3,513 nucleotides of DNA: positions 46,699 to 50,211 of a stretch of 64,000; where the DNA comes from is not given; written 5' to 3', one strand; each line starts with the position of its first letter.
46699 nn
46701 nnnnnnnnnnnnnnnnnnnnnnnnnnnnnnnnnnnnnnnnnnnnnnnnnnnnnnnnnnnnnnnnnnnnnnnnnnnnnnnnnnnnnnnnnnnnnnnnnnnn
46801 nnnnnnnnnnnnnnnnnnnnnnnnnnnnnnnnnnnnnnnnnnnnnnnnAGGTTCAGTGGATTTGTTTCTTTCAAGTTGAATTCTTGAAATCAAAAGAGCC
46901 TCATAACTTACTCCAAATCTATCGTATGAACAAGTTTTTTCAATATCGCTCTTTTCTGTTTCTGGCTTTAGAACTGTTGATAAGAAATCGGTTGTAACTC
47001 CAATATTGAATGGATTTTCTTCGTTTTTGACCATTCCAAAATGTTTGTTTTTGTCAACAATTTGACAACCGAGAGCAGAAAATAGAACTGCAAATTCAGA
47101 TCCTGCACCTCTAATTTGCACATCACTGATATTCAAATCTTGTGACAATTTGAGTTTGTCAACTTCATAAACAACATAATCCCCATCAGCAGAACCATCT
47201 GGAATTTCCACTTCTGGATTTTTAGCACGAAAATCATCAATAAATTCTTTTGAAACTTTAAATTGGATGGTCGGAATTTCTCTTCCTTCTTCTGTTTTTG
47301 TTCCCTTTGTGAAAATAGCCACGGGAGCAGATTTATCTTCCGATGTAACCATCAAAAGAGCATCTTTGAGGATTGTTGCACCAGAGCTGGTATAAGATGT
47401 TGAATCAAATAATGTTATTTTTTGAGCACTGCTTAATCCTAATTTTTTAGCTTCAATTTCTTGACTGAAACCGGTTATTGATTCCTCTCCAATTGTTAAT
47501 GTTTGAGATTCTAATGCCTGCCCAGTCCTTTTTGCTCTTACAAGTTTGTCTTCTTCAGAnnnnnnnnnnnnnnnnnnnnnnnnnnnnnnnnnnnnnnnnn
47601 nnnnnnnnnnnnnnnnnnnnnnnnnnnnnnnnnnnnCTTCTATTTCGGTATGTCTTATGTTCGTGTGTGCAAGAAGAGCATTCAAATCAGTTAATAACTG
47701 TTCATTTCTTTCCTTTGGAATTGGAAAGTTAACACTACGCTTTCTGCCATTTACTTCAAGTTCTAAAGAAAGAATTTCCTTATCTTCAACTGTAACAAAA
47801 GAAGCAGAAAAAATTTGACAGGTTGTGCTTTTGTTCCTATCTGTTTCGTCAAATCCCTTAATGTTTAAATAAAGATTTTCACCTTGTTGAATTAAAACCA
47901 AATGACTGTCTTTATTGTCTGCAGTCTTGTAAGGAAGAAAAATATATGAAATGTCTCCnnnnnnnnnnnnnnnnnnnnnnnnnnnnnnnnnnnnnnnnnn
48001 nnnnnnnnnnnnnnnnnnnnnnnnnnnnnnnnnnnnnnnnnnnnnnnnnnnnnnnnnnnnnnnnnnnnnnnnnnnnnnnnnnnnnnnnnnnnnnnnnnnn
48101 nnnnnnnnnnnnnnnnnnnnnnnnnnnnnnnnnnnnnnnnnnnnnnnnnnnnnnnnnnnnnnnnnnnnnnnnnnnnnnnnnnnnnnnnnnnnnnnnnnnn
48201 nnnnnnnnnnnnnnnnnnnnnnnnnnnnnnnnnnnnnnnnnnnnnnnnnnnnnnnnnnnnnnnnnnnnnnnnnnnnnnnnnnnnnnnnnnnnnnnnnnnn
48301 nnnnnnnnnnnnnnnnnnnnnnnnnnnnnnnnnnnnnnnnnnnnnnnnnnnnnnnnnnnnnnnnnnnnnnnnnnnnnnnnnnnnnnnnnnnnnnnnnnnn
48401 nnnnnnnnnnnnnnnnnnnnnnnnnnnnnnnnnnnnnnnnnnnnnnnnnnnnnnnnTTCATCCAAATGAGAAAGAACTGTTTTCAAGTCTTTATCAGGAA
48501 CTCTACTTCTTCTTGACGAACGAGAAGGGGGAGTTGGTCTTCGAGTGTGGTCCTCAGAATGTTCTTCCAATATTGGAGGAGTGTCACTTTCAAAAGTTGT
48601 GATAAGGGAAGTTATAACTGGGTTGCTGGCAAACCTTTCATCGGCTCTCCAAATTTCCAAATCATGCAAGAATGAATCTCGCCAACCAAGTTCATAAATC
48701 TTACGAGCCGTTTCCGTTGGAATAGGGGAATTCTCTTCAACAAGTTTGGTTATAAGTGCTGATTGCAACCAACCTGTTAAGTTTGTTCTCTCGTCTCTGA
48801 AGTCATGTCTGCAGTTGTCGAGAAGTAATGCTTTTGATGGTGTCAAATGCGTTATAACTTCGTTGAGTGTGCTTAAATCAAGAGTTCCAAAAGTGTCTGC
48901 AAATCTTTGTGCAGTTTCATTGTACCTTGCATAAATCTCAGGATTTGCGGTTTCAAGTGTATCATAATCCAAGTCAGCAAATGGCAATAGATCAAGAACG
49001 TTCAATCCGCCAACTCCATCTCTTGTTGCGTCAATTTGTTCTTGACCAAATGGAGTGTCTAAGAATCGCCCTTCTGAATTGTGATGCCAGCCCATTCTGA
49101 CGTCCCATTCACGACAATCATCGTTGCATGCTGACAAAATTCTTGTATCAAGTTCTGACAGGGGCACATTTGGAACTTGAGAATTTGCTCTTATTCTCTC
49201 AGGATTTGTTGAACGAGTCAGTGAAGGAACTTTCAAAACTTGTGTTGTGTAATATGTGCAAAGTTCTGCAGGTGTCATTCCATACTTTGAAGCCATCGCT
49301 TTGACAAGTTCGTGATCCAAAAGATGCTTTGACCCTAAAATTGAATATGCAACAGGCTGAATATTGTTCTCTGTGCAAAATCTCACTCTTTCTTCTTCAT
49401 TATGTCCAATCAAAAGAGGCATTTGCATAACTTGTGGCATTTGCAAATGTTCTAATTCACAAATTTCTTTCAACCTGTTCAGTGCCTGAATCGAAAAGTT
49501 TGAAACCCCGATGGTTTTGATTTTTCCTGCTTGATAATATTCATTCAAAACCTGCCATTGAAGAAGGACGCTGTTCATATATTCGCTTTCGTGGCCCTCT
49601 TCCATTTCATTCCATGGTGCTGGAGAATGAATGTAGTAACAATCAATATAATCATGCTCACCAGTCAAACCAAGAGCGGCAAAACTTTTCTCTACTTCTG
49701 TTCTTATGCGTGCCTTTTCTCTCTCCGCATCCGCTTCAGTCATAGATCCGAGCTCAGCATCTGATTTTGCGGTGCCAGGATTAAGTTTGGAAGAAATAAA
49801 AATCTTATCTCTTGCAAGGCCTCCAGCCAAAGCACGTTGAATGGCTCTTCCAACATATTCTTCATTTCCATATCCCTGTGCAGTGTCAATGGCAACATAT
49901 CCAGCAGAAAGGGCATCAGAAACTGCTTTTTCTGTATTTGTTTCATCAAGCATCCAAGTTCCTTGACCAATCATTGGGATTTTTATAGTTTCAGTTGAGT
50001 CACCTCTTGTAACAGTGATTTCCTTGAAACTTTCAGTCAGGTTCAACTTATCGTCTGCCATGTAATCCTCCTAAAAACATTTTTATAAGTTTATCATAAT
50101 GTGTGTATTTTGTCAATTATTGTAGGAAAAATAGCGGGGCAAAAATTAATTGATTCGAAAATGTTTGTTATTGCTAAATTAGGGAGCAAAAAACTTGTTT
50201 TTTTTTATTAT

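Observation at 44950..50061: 1703-aa chimera: aldo/keto reductase fused to repeated orphan modules, a membrane hairpin and a 340-aa charged coiled coil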

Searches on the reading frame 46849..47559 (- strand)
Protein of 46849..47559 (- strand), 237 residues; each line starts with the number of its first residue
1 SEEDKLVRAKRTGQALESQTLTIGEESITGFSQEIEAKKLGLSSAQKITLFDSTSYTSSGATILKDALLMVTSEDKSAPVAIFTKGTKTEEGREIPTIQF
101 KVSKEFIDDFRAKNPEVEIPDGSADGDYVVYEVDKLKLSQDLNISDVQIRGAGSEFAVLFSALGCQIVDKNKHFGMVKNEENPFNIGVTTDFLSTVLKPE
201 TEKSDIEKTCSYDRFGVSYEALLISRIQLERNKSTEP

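Call 89: find_homologous_proteins(query=A8, max_evalue=0.001)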
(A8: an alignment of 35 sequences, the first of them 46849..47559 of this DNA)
Query A8 (35 sequences): 4195 candidates shared short words with the query, none scored E <= 0.001.
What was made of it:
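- Tried and rejected: It is uninformative (call 89).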

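Call 90: search_solved_structures(query=A8, max_evalue=10)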
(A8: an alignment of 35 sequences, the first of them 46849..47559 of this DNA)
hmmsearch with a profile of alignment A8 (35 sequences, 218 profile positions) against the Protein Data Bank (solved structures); distinct sequences matched with E-value up to 10: 1.
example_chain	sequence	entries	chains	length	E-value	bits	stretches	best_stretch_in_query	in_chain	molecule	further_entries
3a8n_A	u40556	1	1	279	0.44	13.3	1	17-62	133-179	T-lymphoma invasion and metastasis-inducing protein 1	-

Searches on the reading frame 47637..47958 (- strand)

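Call 74: search_solved_structures(query=A7, max_evalue=10)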
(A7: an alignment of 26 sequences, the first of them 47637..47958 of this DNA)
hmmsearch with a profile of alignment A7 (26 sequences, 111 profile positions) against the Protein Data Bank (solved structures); distinct sequences matched with E-value up to 10: 0.

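Call 76: search_protein_families(library=pfam, alignment_id=A7, max_evalue=10)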
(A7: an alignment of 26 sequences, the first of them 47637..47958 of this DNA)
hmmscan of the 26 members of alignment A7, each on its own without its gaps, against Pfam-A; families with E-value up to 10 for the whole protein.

A. member 1, window:47637-47958:- (107 aa): 0 families

B. families by the number of members that match (of 26 scanned): 15 families
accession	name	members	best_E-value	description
PF03947.24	Ribosomal_L2_C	1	0.0037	Ribosomal Proteins L2, C-terminal domain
PF24323.1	DUF7494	1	0.0087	Domain of unknown function (DUF7494)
PF24506.1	KNTC1_N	1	0.014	KNTC1, N-terminal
PF01416.25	PseudoU_synth_1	1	0.028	tRNA pseudouridine synthase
PF20380.3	DUF6675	1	0.031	Family of unknown function (DUF6675)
PF14717.12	DUF4465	1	0.051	Domain of unknown function (DUF4465)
PF16236.10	DUF4895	1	0.054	Domain of unknown function (DUF4895)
PF18033.7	SpuA_C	1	0.054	SpuA C-terminal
PF16924.11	DpaA_N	1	0.062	Dipicolinate synthase subunit A N-terminal domain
PF10989.13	DUF2808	1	0.074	Protein of unknown function (DUF2808)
PF04571.19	Lipin_N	1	0.11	lipin, N-terminal conserved region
PF03754.18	At2g31720-like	1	0.15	B3 domain-containing protein At2g31720-like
PF25558.1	DUF7930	1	0.17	Domain of unknown function (DUF7930)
PF06296.18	RelE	1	0.17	RelE toxin of RelE / RelB toxin-antitoxin system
PF11834.13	KHA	1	0.27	KHA, dimerisation domain of potassium ion channel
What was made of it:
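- On PH-like fold (for the M, MIDa and MIDb units): Profile searches gave nothing significant; the Tiam1 PH region scored E 0.44 (calls 74, 76, 90)
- Tried and rejected: A sub-threshold Pfam scan of 26 M modules found no recurring family (call 76).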

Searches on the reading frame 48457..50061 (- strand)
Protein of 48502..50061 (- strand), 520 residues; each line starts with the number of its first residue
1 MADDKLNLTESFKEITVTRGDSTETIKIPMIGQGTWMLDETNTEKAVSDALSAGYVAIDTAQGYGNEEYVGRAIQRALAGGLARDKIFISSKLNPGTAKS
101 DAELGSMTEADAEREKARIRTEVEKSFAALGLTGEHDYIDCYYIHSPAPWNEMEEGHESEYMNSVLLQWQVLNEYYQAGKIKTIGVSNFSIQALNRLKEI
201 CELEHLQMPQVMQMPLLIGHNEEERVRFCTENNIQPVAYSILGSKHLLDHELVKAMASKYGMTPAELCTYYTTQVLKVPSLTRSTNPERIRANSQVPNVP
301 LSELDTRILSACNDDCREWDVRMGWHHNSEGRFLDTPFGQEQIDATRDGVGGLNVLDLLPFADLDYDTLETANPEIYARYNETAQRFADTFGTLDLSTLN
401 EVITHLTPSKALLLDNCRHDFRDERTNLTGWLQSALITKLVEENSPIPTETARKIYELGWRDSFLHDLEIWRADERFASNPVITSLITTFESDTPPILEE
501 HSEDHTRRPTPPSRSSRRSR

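Call 56: find_homologous_proteins(query=window:48502-50061:-, max_evalue=1e-10)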
Query window:48502-50061:- (520 aa): 10 proteins with E <= 1e-10 among 8000 candidates.
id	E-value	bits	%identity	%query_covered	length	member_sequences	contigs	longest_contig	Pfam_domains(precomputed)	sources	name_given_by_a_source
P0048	3.7e-37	146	34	55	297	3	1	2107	PF00248.28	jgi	-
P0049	6.3e-36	142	35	55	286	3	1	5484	PF00248.28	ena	-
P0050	1.2e-35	141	36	58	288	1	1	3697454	PF00248.28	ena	-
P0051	4.1e-33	133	33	54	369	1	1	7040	PF00248.28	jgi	-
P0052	1.2e-29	121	33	58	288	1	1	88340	PF00248.28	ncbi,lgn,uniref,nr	ncbi:2,5-diketo-D-gluconic acid reductase [Bacillus sp. J14TS2]|uniref:aldo/keto reductase n=1 Tax=B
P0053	9.9e-25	105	33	51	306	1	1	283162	PF00248.28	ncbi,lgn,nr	ncbi:MAG: aldo/keto reductase [Deltaproteobacteria bacterium]|nr:MAG: aldo/keto reductase [Deltaprot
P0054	7.6e-19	86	30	55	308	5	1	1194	PF00248.28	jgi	-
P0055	4.7e-18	83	28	62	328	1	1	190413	PF00248.28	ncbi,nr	ncbi:Aldo/keto reductase [Trametes elegans]|nr:Aldo/keto reductase [Trametes elegans]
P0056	2.1e-13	68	29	60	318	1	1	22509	PF00248.28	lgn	-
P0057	1.3e-12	65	27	52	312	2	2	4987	PF00248.28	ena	-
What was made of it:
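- On An existing numbered AKR family (AKR nomenclature: more than 40% identity within a family; criterion from general knowledge): Best free-standing AKRs are 33-36% identical (call 56).
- Tried and rejected: It was used only to judge the distance to free AKRs (call 56).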

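Call 77: predict_structure(alignment_id=A6)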
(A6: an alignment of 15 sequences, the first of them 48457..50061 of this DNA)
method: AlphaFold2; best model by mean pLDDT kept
length: 535 residues; sequences in the alignment: 15
mean_pLDDT: 83.9   pTM: 0.80
mean pLDDT of the five models: 83.9, 82.7, 82.4, 82.1, 82.0
residues with pLDDT >= 90: 335; 70-90: 114; 50-70: 16; < 50: 70
segments of 3 or more residues with pLDDT < 50: 317-348, 500-535
pLDDT, mean of each block of 10 residues (from residue 1): 78 91 92 90 94 97 95 96 95 97 95 98 98 92 96 88 97 95 95 95 94 88 90 93 71 90 91 93 90 90 91 56 41 39 44 83 88 93 90 90 86 88 82 94 94 92 93 92 95 77 33 31 35 30
secondary structure, 60 per line:
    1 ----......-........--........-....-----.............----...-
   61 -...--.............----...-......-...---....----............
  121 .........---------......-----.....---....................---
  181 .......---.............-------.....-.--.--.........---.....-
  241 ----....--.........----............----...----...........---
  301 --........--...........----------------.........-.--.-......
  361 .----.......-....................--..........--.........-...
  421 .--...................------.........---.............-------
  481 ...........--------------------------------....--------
elements in order: E5-7 E12-19 E22-29 E31-34 H40-52 E57-59 H67-79 E88-93 H101-104 H109-129 E139-144 H150-154 H158-177 E181-187 H191-203 E211-215 H223-231 E235-239 H245-248 H251-259 H264-275 E280-282 H287-294 E295-297 H303-310 H313-323 H340-348 H355-361 H366-372 H374-393 H396-405 H408-416 E418-421 E424-427 H428-442 H449-457 H461-473 H481-491 H524-527
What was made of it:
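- On Aldo/keto reductase superfamily (PF00248): AF2 pLDDT above 90 over the barrel (call 77).
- Checked: Helical region: a confidently folded helical domain at aa ~350-495, followed by a disordered RS-rich linker at aa 500-535 (call 77).
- N-terminal model: pLDDT 83.9, pTM 0.80 (call 77).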

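Call 80: fold_search(model_id=the predicted structure, library=pdb)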
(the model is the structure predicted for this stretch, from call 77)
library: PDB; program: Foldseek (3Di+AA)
matches with E <= 10: 1543; with E <= 0.001: 452
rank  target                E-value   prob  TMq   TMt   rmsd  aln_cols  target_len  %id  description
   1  1vp5_A                8.9e-20  1.00  0.44  0.80   6.4       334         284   25  Crystal structure of 2,5-diketo-D-gluconic acid reductase (TM1009) from Thermotoga maritima at 2.40 A resolution (released 2004-10-26)
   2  4g5d_A                1.3e-19  1.00  0.45  0.81   4.1       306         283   28  X-ray crystal structure of Prostaglandin f synthase from Leishmania major Friedlin bound to NADPH (released 2012-08-15)
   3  1vbj_B                1.6e-19  1.00  0.46  0.85   2.7       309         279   27  The crystal structure of prostaglandin F synthase from Trypanosoma brucei (released 2005-04-12)
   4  1vp5_B                1.7e-19  1.00  0.44  0.81   6.8       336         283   25  Crystal structure of 2,5-diketo-D-gluconic acid reductase (TM1009) from Thermotoga maritima at 2.40 A resolution (released 2004-10-26)
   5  8yp9_C                1.7e-19  1.00  0.44  0.71   4.0       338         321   26  the crystal structure of wildtype Magnaporthe grisea oxidoreductase in complex with NADP (released 2025-03-19)
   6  4f40_A                2.1e-19  1.00  0.45  0.84   3.3       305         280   28  X-ray crystal structure of Apo prostaglandin f synthase from Leishmania major Friedlin (released 2012-06-13)
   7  8yp2_C                2.3e-19  1.00  0.43  0.69   4.5       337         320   26  the crystal structure of inactive Magnaporthe grisea oxidoreductase in complex with NADP and Glycerol (released 2025-03-19)
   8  6y03                  2.7e-19  1.00  0.46  0.76   6.5       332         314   29  Structure of Human Aldose Reductase Mutant L300/301A with a Citrate Molecule Bound in the Anion Binding Pocket (released 2021-02-17)
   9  8yp9_A                2.7e-19  1.00  0.45  0.72   5.5       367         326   24  the crystal structure of wildtype Magnaporthe grisea oxidoreductase in complex with NADP (released 2025-03-19)
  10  2wzm_A                3.0e-19  1.00  0.44  0.84   3.3       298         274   32  Crystal structure of a mycobacterium aldo-keto reductase in its apo and liganded form (released 2010-02-16)
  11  3m4h                  3.5e-19  1.00  0.47  0.77   6.4       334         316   29  Human Aldose Reductase mutant T113V complexed with IDD388 (released 2010-12-15)
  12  4qxi                  3.6e-19  1.00  0.47  0.78   6.2       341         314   28  Crystal structure of human AR complexed with NADP+ and AK198 (released 2015-07-22)
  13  4mhb_D                4.7e-19  1.00  0.44  0.80   3.2       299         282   28  Structure of a putative reductase from Yersinia pestis (released 2013-10-16)
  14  1z8a                  5.0e-19  1.00  0.46  0.77   6.0       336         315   27  Human Aldose Reductase complexed with novel Sulfonyl-pyridazinone Inhibitor (released 2006-03-14)
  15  4gq0                  5.3e-19  1.00  0.47  0.77   6.5       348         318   26  Crystal structure of AKR1B10 complexed with NADP+ and Caffeic acid phenethyl ester (released 2013-08-28)
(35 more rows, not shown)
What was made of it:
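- On Aldo/keto reductase superfamily (PF00248): Foldseek E about 1e-19, TM 0.80-0.88 normalised to AKR targets (call 80)
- On An existing numbered AKR family (AKR nomenclature: more than 40% identity within a family; criterion from general knowledge): Solved AKRs are 25-32% identical (call 80).
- Closest known: Aldo/keto reductase superfamily. Different: At most 36% identity to any free-standing AKR among 5.8 billion clusters (call 56), and 25-32% to solved AKRs (call 80).
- Checked: The AF2 model superposes on AKR crystal structures with TM 0.80-0.88 (calls 77, 80).
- Structural TM to AKR crystal structures is 0.80-0.88 (call 80).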
